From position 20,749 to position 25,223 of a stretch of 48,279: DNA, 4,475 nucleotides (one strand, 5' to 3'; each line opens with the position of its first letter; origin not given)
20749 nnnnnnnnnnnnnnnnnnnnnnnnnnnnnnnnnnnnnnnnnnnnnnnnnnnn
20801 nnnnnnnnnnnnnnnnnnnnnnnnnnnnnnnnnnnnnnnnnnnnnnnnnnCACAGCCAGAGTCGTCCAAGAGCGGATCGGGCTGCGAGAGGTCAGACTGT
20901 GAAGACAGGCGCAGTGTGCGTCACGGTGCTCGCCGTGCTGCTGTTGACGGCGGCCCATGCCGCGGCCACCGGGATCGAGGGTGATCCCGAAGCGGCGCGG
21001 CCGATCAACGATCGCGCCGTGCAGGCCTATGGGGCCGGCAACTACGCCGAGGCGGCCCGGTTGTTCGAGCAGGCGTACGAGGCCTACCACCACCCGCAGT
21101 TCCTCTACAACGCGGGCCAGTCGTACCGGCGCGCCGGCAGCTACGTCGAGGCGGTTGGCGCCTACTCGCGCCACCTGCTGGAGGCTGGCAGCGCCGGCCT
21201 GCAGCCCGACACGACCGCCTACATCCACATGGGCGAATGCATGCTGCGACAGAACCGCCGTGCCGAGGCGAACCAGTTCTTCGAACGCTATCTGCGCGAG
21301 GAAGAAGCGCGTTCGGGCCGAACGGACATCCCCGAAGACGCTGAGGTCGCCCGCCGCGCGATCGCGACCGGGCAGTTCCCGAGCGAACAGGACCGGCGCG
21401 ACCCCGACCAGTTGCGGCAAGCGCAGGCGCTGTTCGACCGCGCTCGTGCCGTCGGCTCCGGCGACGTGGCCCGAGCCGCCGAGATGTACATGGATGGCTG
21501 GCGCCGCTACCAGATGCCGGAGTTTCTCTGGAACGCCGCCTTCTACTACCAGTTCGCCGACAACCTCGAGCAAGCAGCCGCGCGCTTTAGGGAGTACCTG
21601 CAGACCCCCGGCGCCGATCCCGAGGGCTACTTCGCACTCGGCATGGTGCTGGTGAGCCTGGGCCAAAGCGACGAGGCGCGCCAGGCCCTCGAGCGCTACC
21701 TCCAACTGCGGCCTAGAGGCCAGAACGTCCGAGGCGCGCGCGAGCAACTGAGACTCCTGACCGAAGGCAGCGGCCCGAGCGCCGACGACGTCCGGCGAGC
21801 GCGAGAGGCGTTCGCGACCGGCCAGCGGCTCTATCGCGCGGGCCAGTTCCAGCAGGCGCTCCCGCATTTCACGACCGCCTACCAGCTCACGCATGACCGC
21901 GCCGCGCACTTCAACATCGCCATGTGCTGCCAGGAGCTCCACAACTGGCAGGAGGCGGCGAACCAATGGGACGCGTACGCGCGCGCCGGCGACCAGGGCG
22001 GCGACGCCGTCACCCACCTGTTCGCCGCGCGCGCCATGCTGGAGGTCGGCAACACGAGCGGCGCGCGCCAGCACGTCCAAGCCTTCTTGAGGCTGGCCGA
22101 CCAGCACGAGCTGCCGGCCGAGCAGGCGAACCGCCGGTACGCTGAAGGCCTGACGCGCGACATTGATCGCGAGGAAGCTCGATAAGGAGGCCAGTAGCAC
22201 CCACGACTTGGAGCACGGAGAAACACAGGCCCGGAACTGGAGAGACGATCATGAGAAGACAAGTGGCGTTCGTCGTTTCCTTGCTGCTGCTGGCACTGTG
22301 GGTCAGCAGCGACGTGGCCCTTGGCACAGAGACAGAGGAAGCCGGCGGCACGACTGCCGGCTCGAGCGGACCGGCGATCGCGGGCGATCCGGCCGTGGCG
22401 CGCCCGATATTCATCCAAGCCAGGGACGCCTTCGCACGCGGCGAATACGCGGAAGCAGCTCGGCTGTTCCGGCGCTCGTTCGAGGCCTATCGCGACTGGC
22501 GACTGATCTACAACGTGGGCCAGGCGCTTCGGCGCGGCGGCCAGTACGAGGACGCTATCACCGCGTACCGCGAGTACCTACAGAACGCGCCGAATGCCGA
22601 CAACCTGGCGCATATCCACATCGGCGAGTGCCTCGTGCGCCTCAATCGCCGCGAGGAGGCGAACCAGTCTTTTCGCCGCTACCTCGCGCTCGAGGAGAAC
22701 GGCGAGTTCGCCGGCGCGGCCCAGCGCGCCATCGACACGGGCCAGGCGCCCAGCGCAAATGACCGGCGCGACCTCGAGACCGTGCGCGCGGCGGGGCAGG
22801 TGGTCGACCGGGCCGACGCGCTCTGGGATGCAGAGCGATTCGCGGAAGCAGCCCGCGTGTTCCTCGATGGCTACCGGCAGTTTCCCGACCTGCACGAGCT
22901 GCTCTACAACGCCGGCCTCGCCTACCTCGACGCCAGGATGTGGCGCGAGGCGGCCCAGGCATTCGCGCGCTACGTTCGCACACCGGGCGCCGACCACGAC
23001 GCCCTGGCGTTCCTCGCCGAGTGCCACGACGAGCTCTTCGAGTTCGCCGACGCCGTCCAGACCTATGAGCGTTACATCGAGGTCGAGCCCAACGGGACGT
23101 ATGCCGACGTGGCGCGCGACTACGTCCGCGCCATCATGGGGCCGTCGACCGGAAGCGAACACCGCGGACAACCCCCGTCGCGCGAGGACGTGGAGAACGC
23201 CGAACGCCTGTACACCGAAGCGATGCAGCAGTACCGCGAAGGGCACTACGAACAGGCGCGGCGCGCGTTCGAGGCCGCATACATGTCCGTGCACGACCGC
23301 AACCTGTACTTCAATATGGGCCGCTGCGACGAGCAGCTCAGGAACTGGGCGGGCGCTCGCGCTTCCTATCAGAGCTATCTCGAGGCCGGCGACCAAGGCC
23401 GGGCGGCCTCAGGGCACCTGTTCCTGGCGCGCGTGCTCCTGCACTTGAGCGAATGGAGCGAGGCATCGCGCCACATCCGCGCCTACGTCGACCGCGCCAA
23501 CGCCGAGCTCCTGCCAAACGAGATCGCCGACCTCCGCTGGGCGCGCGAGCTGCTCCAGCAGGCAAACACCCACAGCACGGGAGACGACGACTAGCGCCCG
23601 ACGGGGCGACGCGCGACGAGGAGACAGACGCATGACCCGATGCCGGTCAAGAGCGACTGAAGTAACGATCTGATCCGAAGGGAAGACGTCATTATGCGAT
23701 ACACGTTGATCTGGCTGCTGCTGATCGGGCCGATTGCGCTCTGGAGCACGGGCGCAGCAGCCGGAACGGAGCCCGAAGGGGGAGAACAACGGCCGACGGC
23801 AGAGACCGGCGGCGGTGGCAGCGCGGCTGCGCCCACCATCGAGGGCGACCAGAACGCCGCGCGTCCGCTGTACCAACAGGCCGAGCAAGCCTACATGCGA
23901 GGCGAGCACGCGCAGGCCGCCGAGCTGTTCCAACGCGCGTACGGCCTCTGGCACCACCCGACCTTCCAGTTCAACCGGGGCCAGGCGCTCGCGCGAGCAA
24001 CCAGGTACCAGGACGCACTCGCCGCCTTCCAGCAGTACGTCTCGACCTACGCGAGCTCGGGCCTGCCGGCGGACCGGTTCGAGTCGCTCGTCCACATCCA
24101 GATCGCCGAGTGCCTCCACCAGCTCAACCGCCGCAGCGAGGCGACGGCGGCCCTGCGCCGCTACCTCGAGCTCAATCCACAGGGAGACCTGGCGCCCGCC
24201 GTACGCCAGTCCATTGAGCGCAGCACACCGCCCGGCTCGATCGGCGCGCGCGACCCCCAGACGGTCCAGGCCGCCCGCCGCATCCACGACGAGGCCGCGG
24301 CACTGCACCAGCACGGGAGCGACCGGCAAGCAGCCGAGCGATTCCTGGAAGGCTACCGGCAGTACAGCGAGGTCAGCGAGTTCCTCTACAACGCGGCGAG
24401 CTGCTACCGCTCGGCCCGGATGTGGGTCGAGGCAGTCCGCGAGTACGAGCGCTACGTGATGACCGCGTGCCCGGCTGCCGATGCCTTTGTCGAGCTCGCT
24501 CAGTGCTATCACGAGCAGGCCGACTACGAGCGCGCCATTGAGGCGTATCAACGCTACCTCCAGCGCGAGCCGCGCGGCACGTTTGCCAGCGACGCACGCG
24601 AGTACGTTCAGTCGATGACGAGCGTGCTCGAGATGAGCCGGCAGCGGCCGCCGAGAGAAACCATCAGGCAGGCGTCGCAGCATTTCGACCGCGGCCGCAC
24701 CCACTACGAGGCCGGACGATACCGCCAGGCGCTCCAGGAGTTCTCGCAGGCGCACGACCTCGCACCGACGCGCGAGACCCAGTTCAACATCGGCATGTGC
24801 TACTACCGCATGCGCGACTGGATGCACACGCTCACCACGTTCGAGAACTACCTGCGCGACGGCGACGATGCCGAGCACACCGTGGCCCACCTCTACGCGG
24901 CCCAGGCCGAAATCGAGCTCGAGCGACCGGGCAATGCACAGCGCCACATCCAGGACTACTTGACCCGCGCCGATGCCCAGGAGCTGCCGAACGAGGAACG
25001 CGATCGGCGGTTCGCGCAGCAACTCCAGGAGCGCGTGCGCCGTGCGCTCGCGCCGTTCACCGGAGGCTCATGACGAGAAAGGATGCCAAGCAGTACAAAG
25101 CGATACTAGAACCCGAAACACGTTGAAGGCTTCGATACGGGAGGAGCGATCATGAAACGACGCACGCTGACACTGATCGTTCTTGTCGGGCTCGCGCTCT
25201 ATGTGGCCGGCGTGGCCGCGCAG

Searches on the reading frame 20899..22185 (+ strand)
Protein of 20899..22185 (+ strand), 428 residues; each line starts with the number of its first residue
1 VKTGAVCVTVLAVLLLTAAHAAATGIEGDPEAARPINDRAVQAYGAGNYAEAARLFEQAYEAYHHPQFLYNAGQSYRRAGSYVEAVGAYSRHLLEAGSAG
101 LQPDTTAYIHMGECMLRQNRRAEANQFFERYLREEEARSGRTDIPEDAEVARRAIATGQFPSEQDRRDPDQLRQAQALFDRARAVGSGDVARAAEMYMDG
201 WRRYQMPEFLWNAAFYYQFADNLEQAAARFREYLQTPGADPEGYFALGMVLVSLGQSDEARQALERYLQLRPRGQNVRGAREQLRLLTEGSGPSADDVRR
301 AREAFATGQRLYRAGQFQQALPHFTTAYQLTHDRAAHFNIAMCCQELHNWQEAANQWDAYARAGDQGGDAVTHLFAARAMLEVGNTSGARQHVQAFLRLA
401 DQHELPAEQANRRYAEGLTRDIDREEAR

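Call 5: search_protein_families(library=pfam, proteins=[window:20899-22185:+], max_evalue=0.1)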
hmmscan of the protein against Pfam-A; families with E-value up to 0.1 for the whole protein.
window:20899-22185:+ (428 aa): 16 families
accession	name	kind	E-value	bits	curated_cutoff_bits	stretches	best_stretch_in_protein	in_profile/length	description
PF07719.23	TPR_2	-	7.9e-20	69.7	27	3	241-272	1-32/34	Tetratricopeptide repeat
PF14559.12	TPR_19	-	8.4e-17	61.7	25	3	221-284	5-68/68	Tetratricopeptide repeat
PF13432.12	TPR_16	-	3e-14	53.6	32.7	3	39-96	3-60/65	Tetratricopeptide repeat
PF13424.12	TPR_12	-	1.8e-12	47.7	30.1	3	69-133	6-73/77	Tetratricopeptide repeat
PF12895.13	ANAPC3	-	1.2e-11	45.2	27.2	2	299-355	21-77/82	Anaphase-promoting complex, cyclosome, subunit 3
PF00515.34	TPR_1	-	3.1e-11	43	27.8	1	242-272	2-32/34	Tetratricopeptide repeat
PF13428.12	TPR_14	-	3.9e-09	36.7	23.5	1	241-273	1-33/44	Tetratricopeptide repeat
PF13176.12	TPR_7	-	6.7e-07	29.4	27.9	0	46-67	12-33/36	Tetratricopeptide repeat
PF07721.20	TPR_4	-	1.4e-06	28.8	27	1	243-266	3-26/26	Tetratricopeptide repeat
PF13181.12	TPR_8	-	4.2e-06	26.9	25.7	1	242-272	2-32/34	Tetratricopeptide repeat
PF23914.1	TPR_CcmH_CycH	-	1.8e-05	25.1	42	1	223-283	32-92/158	Cytochrome c-type biogenesis protein H TPR domain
PF13429.12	TPR_15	-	3.9e-05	23.7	26.2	2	189-278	92-183/280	Tetratricopeptide repeat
PF13174.12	TPR_6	-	4.5e-05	24.3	26.3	1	244-272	3-31/33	Tetratricopeptide repeat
PF13371.12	TPR_9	-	5.4e-05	23.6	35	1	234-285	22-73/73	Tetratricopeptide repeat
PF13431.12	TPR_17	-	0.00012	22.5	24.4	1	240-262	12-34/34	Tetratricopeptide repeat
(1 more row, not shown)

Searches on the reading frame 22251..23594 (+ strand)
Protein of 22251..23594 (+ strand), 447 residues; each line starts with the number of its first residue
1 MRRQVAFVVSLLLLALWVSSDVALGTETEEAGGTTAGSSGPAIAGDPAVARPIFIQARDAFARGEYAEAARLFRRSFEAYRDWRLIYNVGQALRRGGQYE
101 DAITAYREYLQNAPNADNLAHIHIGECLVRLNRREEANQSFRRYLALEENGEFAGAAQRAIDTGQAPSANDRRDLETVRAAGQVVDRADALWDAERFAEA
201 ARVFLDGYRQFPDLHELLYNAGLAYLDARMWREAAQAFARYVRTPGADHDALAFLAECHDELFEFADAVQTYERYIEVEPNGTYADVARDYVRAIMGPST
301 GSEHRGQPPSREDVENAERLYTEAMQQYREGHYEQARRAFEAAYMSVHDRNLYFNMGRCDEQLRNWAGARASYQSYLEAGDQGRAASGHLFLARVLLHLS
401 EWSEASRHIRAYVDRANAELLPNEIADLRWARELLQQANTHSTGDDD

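Call 5: search_protein_families(library=pfam, proteins=[window:22251-23594:+], max_evalue=0.1)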
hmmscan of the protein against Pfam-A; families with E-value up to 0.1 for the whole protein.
window:22251-23594:+ (447 aa): 17 families
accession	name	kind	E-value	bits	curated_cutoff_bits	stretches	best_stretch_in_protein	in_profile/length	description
PF07719.23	TPR_2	-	2.8e-20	71.1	27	2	85-115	3-33/34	Tetratricopeptide repeat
PF13432.12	TPR_16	-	1.1e-18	67.8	32.7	5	56-116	3-64/65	Tetratricopeptide repeat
PF13174.12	TPR_6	-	6.4e-17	61.4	26.3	1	87-115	4-32/33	Tetratricopeptide repeat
PF14559.12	TPR_19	-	1.5e-13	51.3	25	2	97-151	5-59/68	Tetratricopeptide repeat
PF13428.12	TPR_14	-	2.6e-13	49.7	23.5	2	85-118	3-36/44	Tetratricopeptide repeat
PF13424.12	TPR_12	-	8.1e-10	39.2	30.1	2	87-147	6-74/77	Tetratricopeptide repeat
PF13371.12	TPR_9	-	9.4e-10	38.8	35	2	81-120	27-66/73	Tetratricopeptide repeat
PF00515.34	TPR_1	-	8.8e-08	32.1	27.8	1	87-115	5-33/34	Tetratricopeptide repeat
PF12895.13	ANAPC3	-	5.6e-07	30.2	27.2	1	86-141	26-79/82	Anaphase-promoting complex, cyclosome, subunit 3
PF13181.12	TPR_8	-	1e-06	28.9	25.7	1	85-115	3-33/34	Tetratricopeptide repeat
PF13176.12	TPR_7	-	1e-05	25.7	27.9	0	86-108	2-24/36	Tetratricopeptide repeat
PF24575.1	TPR_Slam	-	0.00016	22.5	35.2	1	90-141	54-104/104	Surface lipoprotein assembly modifier, N-terminal TPR repeats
PF25068.1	ARM_TT21_4th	-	0.00074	20.3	30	1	86-151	2-65/153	Tetratricopeptide repeat protein 21 forth ARM domain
PF23914.1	TPR_CcmH_CycH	-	0.012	15.9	42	0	101-150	34-82/158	Cytochrome c-type biogenesis protein H TPR domain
PF13414.12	TPR_11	-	0.029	14.5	26.8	1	90-108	1-19/42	TPR repeat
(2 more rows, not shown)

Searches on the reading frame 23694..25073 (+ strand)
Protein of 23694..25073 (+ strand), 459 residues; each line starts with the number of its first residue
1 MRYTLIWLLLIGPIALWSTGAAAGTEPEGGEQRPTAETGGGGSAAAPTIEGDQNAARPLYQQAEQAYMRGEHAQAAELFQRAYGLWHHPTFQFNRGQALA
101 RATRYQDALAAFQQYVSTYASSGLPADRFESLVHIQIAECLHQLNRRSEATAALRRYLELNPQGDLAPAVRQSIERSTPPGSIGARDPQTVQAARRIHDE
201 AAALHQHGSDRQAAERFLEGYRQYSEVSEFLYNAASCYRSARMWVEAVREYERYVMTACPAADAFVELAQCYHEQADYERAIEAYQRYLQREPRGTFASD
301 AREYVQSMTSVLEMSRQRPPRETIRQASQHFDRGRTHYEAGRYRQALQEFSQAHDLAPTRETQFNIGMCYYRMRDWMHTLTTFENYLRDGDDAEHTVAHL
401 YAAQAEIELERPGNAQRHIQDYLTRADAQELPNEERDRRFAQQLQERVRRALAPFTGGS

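Call 5: search_protein_families(library=pfam, proteins=[window:23694-25073:+], max_evalue=0.1)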
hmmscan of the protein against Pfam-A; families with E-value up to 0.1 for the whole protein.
window:23694-25073:+ (459 aa): 19 families
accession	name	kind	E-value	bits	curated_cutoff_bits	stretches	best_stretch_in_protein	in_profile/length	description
PF07719.23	TPR_2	-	1.6e-21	75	27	4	330-359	4-33/34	Tetratricopeptide repeat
PF00515.34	TPR_1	-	1.5e-18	66.2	27.8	2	262-293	1-32/34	Tetratricopeptide repeat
PF13432.12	TPR_16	-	2.7e-16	60.1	32.7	3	60-119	1-61/65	Tetratricopeptide repeat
PF13174.12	TPR_6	-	2.7e-16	59.4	26.3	1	263-293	1-31/33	Tetratricopeptide repeat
PF13371.12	TPR_9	-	2.9e-13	50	35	3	237-303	4-70/73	Tetratricopeptide repeat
PF13181.12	TPR_8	-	1e-10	41.3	25.7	2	262-293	1-32/34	Tetratricopeptide repeat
PF13424.12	TPR_12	-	2.4e-10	40.9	30.1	2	94-160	8-74/77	Tetratricopeptide repeat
PF13428.12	TPR_14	-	3.6e-10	39.9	23.5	1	263-294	2-33/44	Tetratricopeptide repeat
PF12895.13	ANAPC3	-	7.1e-09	36.3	27.2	2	213-287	11-81/82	Anaphase-promoting complex, cyclosome, subunit 3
PF14559.12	TPR_19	-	9.3e-09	35.9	25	2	245-293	8-56/68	Tetratricopeptide repeat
PF13176.12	TPR_7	-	0.00016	21.9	27.9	1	264-290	1-29/36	Tetratricopeptide repeat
PF13525.12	YfiO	-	0.00018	21.8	25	0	238-330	21-112/203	Outer membrane lipoprotein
PF08590.15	DUF1771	-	0.0041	17.9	28.7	1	55-82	14-41/64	Domain of unknown function (DUF1771)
PF13431.12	TPR_17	-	0.0093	16.6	24.4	0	262-283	13-34/34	Tetratricopeptide repeat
PF17243.7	POTRA_TamA_1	-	0.01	16.4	26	1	413-455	9-48/74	POTRA domain TamA domain 1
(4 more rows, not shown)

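Call 9: search_protein_families(library=ncbifam, proteins=[window:23694-25073:+], max_evalue=0.1)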
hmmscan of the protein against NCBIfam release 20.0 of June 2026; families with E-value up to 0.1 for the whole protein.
window:23694-25073:+ (459 aa): 21 families
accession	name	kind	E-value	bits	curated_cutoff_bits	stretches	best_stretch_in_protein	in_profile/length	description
TIGR03302.1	OM_YfiO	subfamily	3.3e-11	43.1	81.4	2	225-415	30-222/239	outer membrane protein assembly factor BamD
TIGR02552.1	LcrH_SycD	equivalog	6e-11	42.2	104.8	3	51-165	13-120/136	SycD/LcrH family type III secretion system chaperone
NF052230.1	T9SS_PorE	exception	2.2e-09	36.1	600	3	61-173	23-133/648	PorE family type IX secretion system protein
TIGR02795.1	tol_pal_ybgF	equivalog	4.5e-09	36.9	90.1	1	59-162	5-107/119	tol-pal system protein YbgF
NF053607.1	CHU_0125_OmpA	equivalog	1.5e-08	33.6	620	2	199-319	24-144/639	CHU_0125 family OmpA-like outer membrane integrity protein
NF047507.1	TPR_BatC_Lepto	exception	3.6e-08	33.1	175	1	331-406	62-145/214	TPR repeat-containing protein BatC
TIGR02521.1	type_IV_pilW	equivalog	4e-08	33.1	154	2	204-292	109-199/234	type IV pilus biogenesis/stability protein PilW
TIGR02917.1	PEP_TPR_lipo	equivalog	7e-08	30.8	312.2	1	235-426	608-800/899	XrtA/PEP-CTERM system TPR-repeat protein PrsT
NF040959.1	MamA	equivalog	7.8e-08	32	200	2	199-294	42-137/204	magnetosome protein MamA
NF008757.0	PRK11788.1-5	equivalog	1e-07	31.5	363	2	49-165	207-316/388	lipopolysaccharide assembly protein LapB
NF047371.1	FlcA_CTERM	equivalog_domain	1.4e-06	27.1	300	2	336-387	447-500/646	periplasmic flagellar collar protein FlcA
NF008391.2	PRK11189.1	equivalog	0.00025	20.6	250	1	325-425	63-162/297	lipoprotein NlpI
NF041054.1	WAxxUGC_long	equivalog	0.00046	19.6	300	1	301-359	252-308/354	ResA-like WAxxUGC motif-containing protein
NF033920.0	C39_PA2778_fam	equivalog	0.00065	19.2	150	0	55-161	154-254/255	PA2778 family cysteine peptidase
NF052415.1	T3SS_chap_SctY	equivalog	0.0015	19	70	0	133-160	79-106/106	type III secretion apparatus assembly chaperone SctY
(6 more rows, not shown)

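Call 46: search_protein_families(library=padloc, proteins=[window:23694-25073:+], max_evalue=0.01)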
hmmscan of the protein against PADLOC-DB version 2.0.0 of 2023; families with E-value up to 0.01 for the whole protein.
window:23694-25073:+ (459 aa): 0 families

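Call 66: find_homologous_proteins(query=window:23694-25070:+, max_evalue=0.00001)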
Query window:23694-25070:+ (459 aa): 14 proteins with E <= 0.00001 among 8000 candidates.
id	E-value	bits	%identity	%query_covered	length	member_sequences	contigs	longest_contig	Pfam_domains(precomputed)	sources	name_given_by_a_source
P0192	0.0e+0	1025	100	100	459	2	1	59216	PF13428.13,PF14559.13,PF13371.13,PF00515.35,PF12895.14,PF13424.13,PF21033.5,PF27626.1,PF13432.13,PF13181.13,PF07719.24,PF13174.13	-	-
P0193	4.1e-217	739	73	100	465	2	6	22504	PF14559.13,PF13371.13,PF00515.35,PF12895.14,PF13424.13,PF27626.1,PF13432.13,PF13428.13,PF13181.13,PF07719.24,PF13174.13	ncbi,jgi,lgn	-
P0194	9.9e-188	643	64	100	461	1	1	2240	PF13525.13,PF13428.13,PF14559.13,PF13371.13,PF00515.35,PF12895.14,PF13424.13,PF21033.5,PF27626.1,PF13432.13,PF13181.13,PF07719.24,PF13174.13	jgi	-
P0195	1.1e-181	623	62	100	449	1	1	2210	PF14559.13,PF13371.13,PF00515.35,PF12895.14,PF13424.13,PF21033.5,PF27626.1,PF13432.13,PF13428.13,PF07719.24,PF13174.13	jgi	jgi:tetratricopeptide (TPR) repeat protein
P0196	4.0e-166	571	59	98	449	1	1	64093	PF13525.13,PF13176.13,PF13428.13,PF14559.13,PF13371.13,PF00515.35,PF12895.14,PF13424.13,PF21033.5,PF13432.13,PF13181.13,PF07719.24,PF13174.13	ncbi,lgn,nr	ncbi:MAG: tetratricopeptide repeat protein [Verrucomicrobia bacterium]|nr:tetratricopeptide repeat p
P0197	1.1e-160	553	57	100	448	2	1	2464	PF13176.13,PF13428.13,PF14559.13,PF13371.13,PF00515.35,PF12895.14,PF13424.13,PF21033.5,PF13432.13,PF13181.13,PF07719.24,PF13174.13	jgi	-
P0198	4.9e-155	535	56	100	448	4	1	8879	PF13176.13,PF13428.13,PF14559.13,PF13371.13,PF00515.35,PF12895.14,PF13424.13,PF21033.5,PF14938.13,PF13432.13,PF13181.13,PF07719.24,PF13174.13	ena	-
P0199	9.3e-150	517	55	100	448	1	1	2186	PF13431.13,PF13525.13,PF13176.13,PF13428.13,PF14559.13,PF13371.13,PF00515.35,PF12895.14,PF13424.13,PF21033.5,PF13432.13,PF13181.13,PF07719.24,PF13174.13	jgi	jgi:tetratricopeptide (TPR) repeat protein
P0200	2.0e-145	503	57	88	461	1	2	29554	PF13431.13,PF13176.13,PF13428.13,PF14559.13,PF13371.13,PF00515.35,PF12895.14,PF13424.13,PF21033.5,PF13432.13,PF13181.13,PF07719.24,PF13174.13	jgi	jgi:tetratricopeptide (TPR) repeat protein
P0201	2.5e-130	453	56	84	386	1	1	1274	PF13525.13,PF13414.13,PF13428.13,PF14559.13,PF13371.13,PF00515.35,PF12895.14,PF13424.13,PF21033.5,PF13432.13,PF13181.13,PF07719.24,PF13174.13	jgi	jgi:tetratricopeptide (TPR) repeat protein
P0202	1.0e-77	280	36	100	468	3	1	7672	PF23914.2,PF13428.13,PF14559.13,PF13371.13,PF00515.35,PF12895.14,PF13424.13,PF21033.5,PF13432.13,PF13181.13,PF07719.24,PF13174.13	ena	-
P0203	2.2e-77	279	40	86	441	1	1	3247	PF14559.13,PF13371.13,PF00515.35,PF12895.14,PF13424.13,PF21033.5,PF13432.13,PF13428.13,PF13181.13,PF07719.24,PF13174.13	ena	-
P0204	2.7e-71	259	35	97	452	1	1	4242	PF14559.13,PF23914.2,PF13371.13,PF00515.35,PF13424.13,PF21033.5,PF13432.13,PF13428.13,PF13181.13,PF07719.24,PF13174.13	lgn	-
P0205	1.6e-69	253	37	90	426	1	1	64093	PF13176.13,PF13428.13,PF14559.13,PF13371.13,PF00515.35,PF12895.14,PF13424.13,PF21033.5,PF13432.13,PF13181.13,PF07719.24,PF13174.13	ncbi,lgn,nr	ncbi:MAG: tetratricopeptide repeat protein [Verrucomicrobia bacterium]|nr:tetratricopeptide repeat p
